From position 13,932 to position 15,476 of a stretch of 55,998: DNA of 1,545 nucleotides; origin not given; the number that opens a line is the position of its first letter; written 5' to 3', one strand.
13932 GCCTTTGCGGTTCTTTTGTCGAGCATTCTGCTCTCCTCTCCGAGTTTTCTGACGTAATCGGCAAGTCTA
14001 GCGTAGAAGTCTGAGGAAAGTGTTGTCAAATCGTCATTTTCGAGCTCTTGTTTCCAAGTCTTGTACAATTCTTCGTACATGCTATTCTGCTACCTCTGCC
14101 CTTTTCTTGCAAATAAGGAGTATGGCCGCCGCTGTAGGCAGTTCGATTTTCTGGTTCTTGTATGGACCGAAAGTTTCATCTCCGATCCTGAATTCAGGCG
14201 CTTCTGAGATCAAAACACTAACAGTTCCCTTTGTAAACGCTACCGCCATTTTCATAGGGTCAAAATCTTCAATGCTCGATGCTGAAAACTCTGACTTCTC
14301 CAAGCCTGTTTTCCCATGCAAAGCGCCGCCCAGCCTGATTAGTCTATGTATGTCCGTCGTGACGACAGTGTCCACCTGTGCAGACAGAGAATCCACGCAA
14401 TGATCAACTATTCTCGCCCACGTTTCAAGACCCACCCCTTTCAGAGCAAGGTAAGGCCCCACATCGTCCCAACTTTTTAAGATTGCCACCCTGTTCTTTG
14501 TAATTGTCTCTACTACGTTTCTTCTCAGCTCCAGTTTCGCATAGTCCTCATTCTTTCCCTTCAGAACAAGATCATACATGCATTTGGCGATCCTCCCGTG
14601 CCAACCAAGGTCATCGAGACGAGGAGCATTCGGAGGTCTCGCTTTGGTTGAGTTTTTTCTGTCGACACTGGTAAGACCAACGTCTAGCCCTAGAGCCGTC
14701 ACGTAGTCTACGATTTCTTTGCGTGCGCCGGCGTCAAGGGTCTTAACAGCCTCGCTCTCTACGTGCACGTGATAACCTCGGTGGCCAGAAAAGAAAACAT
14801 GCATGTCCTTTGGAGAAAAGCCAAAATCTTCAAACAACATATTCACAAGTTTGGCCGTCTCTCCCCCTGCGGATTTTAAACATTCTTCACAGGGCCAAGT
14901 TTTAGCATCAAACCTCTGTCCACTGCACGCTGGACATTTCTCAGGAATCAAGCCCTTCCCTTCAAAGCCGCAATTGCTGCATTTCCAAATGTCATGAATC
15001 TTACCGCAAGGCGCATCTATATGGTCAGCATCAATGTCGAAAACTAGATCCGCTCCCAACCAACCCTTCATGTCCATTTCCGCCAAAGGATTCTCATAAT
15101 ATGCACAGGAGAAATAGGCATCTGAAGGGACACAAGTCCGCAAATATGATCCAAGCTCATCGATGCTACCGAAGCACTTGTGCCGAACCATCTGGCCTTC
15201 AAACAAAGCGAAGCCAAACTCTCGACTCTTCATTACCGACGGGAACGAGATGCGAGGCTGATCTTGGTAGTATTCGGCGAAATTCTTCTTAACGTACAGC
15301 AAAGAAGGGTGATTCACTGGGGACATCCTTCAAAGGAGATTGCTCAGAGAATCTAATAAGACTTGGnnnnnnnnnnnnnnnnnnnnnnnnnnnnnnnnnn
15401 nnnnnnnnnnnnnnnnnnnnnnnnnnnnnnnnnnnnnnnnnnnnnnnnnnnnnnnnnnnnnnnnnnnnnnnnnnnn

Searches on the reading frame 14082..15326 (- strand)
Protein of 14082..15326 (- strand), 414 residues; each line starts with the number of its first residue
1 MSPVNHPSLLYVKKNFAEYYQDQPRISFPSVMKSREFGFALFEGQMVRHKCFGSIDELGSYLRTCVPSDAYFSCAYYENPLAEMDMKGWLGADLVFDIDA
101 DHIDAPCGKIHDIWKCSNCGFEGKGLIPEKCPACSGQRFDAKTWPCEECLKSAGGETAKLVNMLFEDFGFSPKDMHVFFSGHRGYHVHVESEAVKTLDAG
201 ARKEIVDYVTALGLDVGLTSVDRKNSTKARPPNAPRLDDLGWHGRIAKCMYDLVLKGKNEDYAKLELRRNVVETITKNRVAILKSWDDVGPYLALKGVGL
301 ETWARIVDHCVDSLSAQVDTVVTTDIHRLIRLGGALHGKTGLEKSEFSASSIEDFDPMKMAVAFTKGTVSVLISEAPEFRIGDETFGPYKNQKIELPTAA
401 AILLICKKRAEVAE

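Call 22: search_protein_families(library=pfam, proteins=[window:14082-15326:-], max_evalue=0.001)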
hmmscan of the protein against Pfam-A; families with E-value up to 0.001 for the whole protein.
window:14082-15326:- (414 aa): 2 families
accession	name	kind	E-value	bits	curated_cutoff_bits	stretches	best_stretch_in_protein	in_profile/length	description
PF01896.25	DNA_primase_S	-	4.1e-15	57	26.8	1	146-342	17-156/163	DNA primase small subunit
PF21349.2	RUBY_RBDX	-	3.1e-05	23.8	26.5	1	114-135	1-23/30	Rubrerythrin, rubredoxin-like domain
